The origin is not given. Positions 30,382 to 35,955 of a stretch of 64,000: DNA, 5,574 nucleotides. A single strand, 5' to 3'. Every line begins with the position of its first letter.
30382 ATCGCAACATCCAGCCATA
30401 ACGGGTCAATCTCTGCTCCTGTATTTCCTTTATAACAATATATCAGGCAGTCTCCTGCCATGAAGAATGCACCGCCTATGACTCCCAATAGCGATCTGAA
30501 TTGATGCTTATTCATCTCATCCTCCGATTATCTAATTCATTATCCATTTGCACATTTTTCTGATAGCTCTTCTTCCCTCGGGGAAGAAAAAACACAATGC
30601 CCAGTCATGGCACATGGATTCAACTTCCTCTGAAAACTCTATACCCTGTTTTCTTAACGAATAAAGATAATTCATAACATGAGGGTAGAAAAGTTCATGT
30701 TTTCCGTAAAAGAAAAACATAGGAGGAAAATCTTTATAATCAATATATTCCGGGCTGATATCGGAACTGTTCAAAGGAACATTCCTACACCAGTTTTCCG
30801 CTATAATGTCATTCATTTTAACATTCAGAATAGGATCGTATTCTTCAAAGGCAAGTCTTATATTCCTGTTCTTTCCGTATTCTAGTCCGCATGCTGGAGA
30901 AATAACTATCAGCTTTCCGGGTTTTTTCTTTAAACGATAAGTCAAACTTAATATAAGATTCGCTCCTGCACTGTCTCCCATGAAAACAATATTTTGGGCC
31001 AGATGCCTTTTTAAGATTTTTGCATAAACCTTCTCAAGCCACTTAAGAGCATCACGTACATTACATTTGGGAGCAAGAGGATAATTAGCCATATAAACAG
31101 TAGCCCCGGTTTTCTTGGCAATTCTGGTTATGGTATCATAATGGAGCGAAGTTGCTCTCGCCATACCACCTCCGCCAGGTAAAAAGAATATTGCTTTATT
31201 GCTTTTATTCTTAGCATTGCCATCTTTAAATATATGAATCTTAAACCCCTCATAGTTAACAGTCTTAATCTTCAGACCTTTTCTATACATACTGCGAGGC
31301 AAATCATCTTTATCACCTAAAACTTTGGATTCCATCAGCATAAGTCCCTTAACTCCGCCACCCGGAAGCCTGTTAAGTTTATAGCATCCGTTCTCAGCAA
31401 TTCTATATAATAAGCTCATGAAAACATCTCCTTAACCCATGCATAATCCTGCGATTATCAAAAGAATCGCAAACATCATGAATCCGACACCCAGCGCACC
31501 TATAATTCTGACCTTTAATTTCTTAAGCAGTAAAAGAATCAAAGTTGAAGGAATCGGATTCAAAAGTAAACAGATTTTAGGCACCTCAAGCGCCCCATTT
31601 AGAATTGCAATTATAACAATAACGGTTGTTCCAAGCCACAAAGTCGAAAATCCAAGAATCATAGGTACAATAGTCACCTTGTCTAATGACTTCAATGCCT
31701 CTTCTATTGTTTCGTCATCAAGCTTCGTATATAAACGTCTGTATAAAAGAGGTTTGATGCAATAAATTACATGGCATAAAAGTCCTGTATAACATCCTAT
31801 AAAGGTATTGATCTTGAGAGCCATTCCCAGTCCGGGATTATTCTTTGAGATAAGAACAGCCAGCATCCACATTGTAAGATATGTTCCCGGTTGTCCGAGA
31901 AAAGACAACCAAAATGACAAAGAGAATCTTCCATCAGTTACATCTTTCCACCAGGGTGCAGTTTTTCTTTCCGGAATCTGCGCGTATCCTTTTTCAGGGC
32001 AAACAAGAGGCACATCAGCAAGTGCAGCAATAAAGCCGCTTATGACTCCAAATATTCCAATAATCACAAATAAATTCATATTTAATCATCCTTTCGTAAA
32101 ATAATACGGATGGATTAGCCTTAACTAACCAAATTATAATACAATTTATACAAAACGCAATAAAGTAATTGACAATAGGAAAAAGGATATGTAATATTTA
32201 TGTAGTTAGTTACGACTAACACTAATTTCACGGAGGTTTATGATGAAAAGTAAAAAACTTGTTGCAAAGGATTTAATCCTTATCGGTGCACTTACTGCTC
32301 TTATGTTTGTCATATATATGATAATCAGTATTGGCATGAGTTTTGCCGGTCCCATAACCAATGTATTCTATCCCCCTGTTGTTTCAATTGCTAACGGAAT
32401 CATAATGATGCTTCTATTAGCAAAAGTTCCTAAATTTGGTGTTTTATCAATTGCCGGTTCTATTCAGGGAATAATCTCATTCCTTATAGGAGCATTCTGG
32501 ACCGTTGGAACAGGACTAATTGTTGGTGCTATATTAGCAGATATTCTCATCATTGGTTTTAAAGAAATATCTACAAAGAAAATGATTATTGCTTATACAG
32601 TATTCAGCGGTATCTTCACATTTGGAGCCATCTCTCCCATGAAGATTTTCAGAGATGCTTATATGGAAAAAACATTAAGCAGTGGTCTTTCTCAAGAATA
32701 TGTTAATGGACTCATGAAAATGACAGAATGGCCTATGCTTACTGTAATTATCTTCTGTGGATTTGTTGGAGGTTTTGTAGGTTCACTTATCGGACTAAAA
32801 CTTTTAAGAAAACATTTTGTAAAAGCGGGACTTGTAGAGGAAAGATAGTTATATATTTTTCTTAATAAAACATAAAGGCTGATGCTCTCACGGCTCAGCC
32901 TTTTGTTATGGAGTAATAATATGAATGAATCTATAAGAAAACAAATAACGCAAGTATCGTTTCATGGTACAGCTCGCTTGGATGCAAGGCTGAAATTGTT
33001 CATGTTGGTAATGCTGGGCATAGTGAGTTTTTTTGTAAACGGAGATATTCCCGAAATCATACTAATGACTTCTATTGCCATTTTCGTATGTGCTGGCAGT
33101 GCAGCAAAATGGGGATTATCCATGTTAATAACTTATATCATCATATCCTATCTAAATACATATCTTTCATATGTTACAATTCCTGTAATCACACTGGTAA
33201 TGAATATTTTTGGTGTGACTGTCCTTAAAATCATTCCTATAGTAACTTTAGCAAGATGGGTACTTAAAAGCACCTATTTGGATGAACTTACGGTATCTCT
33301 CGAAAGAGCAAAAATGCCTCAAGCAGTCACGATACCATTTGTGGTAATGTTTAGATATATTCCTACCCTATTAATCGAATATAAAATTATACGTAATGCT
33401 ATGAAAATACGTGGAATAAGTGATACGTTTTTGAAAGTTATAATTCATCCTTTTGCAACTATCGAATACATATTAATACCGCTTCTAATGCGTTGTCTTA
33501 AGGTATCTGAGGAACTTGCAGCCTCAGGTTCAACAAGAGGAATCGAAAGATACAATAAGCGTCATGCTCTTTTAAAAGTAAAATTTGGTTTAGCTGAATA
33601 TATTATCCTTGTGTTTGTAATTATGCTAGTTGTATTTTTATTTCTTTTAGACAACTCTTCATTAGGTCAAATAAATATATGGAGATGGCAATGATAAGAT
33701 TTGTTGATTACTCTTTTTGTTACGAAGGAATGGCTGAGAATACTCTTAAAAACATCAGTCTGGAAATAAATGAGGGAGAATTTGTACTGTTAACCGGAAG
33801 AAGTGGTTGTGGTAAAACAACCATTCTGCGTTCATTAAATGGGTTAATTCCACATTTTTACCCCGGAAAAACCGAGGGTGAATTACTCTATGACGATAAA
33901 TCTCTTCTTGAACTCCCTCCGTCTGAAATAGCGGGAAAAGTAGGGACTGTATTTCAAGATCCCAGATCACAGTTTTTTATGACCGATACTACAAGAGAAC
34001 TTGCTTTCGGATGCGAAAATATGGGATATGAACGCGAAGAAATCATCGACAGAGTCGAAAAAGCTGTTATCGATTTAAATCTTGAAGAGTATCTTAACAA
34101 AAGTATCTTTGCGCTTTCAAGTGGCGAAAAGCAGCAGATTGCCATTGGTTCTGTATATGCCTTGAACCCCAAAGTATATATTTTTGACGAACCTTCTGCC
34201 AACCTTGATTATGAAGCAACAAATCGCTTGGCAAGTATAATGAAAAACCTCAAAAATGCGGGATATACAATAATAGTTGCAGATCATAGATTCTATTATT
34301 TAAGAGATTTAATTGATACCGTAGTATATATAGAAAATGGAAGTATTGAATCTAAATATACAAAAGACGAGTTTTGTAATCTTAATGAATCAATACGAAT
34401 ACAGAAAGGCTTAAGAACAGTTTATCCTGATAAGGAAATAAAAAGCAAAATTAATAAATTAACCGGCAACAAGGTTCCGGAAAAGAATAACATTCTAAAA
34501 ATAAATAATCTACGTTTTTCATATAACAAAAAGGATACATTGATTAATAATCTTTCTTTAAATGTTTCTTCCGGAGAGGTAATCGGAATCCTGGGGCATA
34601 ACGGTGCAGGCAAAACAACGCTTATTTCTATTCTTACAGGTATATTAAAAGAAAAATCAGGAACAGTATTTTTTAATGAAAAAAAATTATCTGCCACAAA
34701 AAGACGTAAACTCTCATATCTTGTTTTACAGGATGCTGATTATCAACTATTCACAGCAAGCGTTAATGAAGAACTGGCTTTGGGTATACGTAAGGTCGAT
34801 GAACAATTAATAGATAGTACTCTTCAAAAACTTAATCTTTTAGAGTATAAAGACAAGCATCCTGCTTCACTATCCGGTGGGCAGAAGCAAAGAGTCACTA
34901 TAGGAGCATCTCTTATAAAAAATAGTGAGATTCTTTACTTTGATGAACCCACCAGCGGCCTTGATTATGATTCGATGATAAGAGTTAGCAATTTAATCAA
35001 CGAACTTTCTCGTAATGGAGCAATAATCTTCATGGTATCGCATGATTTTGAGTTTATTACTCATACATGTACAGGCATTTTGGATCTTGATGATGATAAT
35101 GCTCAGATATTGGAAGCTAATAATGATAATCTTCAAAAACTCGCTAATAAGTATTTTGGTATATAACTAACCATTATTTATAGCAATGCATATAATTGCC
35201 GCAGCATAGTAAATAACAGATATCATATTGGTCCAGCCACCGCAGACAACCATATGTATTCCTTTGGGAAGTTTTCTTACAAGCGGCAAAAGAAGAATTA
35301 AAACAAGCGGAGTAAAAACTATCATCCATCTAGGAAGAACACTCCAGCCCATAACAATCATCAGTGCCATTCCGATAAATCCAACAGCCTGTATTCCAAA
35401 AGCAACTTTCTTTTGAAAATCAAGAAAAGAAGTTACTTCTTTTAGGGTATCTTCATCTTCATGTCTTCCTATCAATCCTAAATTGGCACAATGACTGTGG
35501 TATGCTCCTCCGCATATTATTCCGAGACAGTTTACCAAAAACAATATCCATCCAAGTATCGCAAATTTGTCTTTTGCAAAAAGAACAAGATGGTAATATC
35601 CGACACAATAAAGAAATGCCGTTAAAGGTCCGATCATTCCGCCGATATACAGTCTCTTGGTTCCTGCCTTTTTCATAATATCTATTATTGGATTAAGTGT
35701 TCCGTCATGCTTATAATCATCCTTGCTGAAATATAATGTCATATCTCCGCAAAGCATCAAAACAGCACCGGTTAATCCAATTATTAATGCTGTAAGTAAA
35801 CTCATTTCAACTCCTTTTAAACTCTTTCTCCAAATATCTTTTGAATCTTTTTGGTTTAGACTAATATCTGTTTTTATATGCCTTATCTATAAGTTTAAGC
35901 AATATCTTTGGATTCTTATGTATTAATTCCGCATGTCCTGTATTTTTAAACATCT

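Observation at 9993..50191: NRPS-free, multiplied equibactin/Mpt-like uptake modules with a processing-enzyme toolkit: candidate xenosiderophore capture system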

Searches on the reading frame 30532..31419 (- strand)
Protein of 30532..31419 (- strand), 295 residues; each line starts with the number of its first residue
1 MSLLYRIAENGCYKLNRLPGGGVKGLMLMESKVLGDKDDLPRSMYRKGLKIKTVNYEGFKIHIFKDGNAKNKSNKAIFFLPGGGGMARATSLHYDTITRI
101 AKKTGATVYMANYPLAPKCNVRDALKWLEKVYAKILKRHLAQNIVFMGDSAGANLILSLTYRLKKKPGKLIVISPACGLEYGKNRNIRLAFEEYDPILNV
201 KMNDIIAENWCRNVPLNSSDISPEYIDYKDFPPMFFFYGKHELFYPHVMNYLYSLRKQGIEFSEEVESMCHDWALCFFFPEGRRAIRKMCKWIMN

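Call 5: search_protein_families(library=pfam, proteins=[window:30532-31419:-], max_evalue=0.01)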
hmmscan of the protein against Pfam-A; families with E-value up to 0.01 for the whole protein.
window:30532-31419:- (295 aa): 3 families
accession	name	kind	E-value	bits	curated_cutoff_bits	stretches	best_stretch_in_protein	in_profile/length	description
PF07859.19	Abhydrolase_3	-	3e-24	86.4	25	1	78-274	2-209/210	alpha/beta hydrolase fold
PF10340.15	Say1_Mug180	-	8.6e-10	38.4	21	1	70-217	118-276/374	Steryl acetyl hydrolase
PF12146.15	Hydrolase_4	-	0.0038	17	27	1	128-180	62-114/239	Serine aminopeptidase, S33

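Call 37: search_solved_structures(query=window:30532-31419:-, max_evalue=0.000001)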
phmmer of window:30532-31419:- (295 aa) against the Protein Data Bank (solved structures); distinct sequences matched with E-value up to 0.000001: 19.
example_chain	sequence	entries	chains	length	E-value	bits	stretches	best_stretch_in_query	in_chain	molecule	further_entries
3d7r_A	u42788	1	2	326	9.8e-21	77.3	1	63-292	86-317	Esterase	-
6y9k_AAA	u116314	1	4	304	2.1e-16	63.1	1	74-293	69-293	Esterase Est8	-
9vmr_A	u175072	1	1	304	2.9e-13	52.7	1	73-293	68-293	Esterase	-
9vmu_A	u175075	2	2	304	7.5e-13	51.4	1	73-293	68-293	Esterase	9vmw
9izt_A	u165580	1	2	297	2e-12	50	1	74-289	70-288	Acetyl esterase/lipase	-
3v9a_A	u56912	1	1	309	2e-11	46.7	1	73-290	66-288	Esterase/lipase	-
3fak_A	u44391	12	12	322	2.2e-11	46.6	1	72-290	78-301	Esterase/lipase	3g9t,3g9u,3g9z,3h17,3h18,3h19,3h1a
7b1x_A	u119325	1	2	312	4.4e-11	45.6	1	73-293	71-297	esterase PMGL3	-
3k6k_A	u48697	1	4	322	9.7e-11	44.4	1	77-293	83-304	Esterase/lipase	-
3dnm_A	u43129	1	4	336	1.1e-10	44.3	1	77-293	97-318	Esterase/lipase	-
7at0_A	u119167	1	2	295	1.8e-10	43.6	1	73-292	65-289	EstD11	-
7at3_A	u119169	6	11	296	1.8e-10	43.6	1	73-292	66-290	EstD11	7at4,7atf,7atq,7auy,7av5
4q3o_A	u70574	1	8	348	3.8e-10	42.5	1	96-293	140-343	MGS-MT1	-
7nb5_A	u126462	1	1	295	4.7e-10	42.2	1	73-292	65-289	EstD11 S144A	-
7at2_A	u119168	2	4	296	4.7e-10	42.2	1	73-292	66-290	EstD11 S144A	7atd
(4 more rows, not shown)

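Call 79: search_protein_families(library=ncbifam, proteins=[window:30532-31419:-], max_evalue=0.00001)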
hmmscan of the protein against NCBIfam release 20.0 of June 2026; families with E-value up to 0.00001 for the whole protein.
window:30532-31419:- (295 aa): 6 families
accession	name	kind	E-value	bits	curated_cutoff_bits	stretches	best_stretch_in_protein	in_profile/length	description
NF058651.1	GESAG_HSLs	subfamily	3.8e-21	75.4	430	1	50-294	45-293/296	GESAG motif subfamily hormone-sensitive lipase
NF058649.1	GTSAG_HSLs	subfamily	3.9e-17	62.6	380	1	44-293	60-308/312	GTSAG motif subfamily hormone-sensitive lipase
NF052352.1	TriaclglyLipLipYMycb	equivalog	3e-13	49.7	450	1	76-282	190-384/397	triacylglycerol lipase LipY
NF058653.1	LipP1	equivalog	6.8e-08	31.7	350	1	60-291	59-298/300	LipP1 family hormone-sensitive lipase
NF007547.0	PRK10162.1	equivalog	1.6e-07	30.6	389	1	69-168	79-183/321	acetyl esterase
NF058650.1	GCSAG_HSLs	subfamily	1.4e-06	28.1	410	1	58-289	67-305/314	GCSAG motif subfamily hormone-sensitive lipase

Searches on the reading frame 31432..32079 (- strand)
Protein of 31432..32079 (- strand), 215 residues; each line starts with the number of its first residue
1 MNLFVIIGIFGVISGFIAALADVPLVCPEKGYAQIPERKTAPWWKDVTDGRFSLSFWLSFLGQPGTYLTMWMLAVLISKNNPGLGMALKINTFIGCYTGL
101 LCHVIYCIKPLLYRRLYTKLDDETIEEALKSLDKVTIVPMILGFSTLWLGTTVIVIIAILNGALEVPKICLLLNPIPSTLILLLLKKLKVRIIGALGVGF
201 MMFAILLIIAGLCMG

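Call 5: search_protein_families(library=pfam, proteins=[window:31432-32079:-], max_evalue=0.01)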
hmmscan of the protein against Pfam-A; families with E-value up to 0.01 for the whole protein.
window:31432-32079:- (215 aa): 1 family
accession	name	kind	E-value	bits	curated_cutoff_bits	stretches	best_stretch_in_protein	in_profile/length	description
PF20599.3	DUF6796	-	6.5e-27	95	26.9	1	7-212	9-218/225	Family of unknown function (DUF6796)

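Call 23: search_protein_families(library=ncbifam, proteins=[window:31432-32079:-], max_evalue=0.001)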
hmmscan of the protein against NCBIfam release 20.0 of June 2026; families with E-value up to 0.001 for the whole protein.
window:31432-32079:- (215 aa): 0 families

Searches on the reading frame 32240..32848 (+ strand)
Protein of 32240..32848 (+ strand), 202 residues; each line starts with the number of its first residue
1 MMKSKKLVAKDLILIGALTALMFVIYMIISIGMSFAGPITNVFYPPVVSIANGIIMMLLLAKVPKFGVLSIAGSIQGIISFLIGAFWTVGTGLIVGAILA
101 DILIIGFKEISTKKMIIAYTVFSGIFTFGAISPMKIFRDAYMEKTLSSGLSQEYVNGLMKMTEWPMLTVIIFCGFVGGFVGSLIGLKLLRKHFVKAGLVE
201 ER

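Call 5: search_protein_families(library=pfam, proteins=[window:32240-32848:+], max_evalue=0.01)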
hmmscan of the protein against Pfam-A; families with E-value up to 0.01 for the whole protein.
window:32240-32848:+ (202 aa): 1 family
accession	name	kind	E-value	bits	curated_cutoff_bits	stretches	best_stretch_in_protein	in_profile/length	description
PF09605.15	Trep_Strep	-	1.2e-49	169.2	28.7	1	9-195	1-185/185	Hypothetical bacterial integral membrane protein (Trep_Strep)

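Call 22: search_protein_families(library=ncbifam, proteins=[window:32240-32848:+], max_evalue=1e-10)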
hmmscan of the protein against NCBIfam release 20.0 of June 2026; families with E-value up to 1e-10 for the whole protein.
window:32240-32848:+ (202 aa): 1 family
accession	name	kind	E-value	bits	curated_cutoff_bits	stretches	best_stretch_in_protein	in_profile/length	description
TIGR02185.1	Trep_Strep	subfamily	1.6e-36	126.2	76.45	1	9-195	3-188/188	MptD family putative ECF transporter S component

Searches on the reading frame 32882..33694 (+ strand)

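Call 5: search_protein_families(library=pfam, proteins=[window:32882-33694:+], max_evalue=0.01)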
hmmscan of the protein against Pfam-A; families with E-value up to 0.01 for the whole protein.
window:32882-33694:+ (270 aa): 1 family
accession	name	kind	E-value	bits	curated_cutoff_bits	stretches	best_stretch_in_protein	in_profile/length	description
PF02361.21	CbiQ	-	6.4e-14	52.5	25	1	32-220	7-207/216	Cobalt transport protein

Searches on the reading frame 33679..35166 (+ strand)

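Call 5: search_protein_families(library=pfam, proteins=[window:33679-35166:+], max_evalue=0.01)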
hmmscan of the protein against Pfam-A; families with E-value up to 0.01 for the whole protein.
window:33679-35166:+ (495 aa): 42 families (the best 25 are shown)
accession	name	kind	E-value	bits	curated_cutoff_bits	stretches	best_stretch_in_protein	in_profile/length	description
PF00005.33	ABC_tran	-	8.1e-57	192.1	25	2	290-426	2-137/137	ABC transporter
PF13304.12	AAA_21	-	7.7e-20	72.6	27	2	129-201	221-296/304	AAA domain, putative AbiEii toxin, Type IV TA system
PF02463.25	SMC_N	-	9.8e-12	45.2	40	2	33-201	24-196/220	RecF/RecN/SMC N terminal domain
PF13191.12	AAA_16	-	1.9e-07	32.1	32.6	0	31-54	20-45/167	AAA ATPase domain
PF13555.12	AAA_29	-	2.6e-07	30.7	27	0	26-50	15-39/61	P-loop containing region of AAA domain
PF13401.12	AAA_22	-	7.4e-07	30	27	0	33-57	5-29/130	AAA domain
PF03193.22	RsgA_GTPase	-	9.3e-07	29.3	30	0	18-55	91-128/174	RsgA GTPase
PF00931.28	NB-ARC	-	4.1e-06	26.7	23.5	0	284-317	4-36/248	NB-ARC domain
PF25199.1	nSTAND_NTPase5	-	1.3e-05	25.5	34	0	30-51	38-59/145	Novel STAND NTPase 5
PF13476.12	AAA_23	-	1.5e-05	26.2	27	1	274-346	3-56/201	AAA domain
PF13238.12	AAA_18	-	3e-05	24.9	29.4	0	36-57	1-22/128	AAA domain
PF02367.23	TsaE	-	3.6e-05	24.1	26.6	0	24-53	12-41/128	Threonylcarbamoyl adenosine biosynthesis protein TsaE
PF20720.3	nSTAND3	-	3.7e-05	23.9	27.2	0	30-53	14-37/155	Novel STAND NTPase 3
PF03205.20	MobB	-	4.1e-05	23.9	26.6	0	301-328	1-28/133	Molybdopterin guanine dinucleotide synthesis protein B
PF13604.12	AAA_30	-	4.7e-05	23.6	27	0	298-331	16-50/191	AAA domain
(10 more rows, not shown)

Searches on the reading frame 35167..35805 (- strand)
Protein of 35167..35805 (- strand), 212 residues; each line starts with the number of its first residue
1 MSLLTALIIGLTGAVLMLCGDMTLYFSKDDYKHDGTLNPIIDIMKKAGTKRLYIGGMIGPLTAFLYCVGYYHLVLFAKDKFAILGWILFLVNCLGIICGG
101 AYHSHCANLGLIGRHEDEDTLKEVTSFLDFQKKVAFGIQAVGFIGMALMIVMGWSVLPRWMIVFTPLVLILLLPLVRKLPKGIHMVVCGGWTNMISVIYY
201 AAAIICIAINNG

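Call 5: search_protein_families(library=pfam, proteins=[window:35167-35805:-], max_evalue=0.01)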
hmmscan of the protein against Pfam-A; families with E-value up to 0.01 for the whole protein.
window:35167-35805:- (212 aa): 1 family
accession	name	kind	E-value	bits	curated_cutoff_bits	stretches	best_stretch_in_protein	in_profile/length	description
PF20599.3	DUF6796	-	2e-17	64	26.9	1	6-206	9-221/225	Family of unknown function (DUF6796)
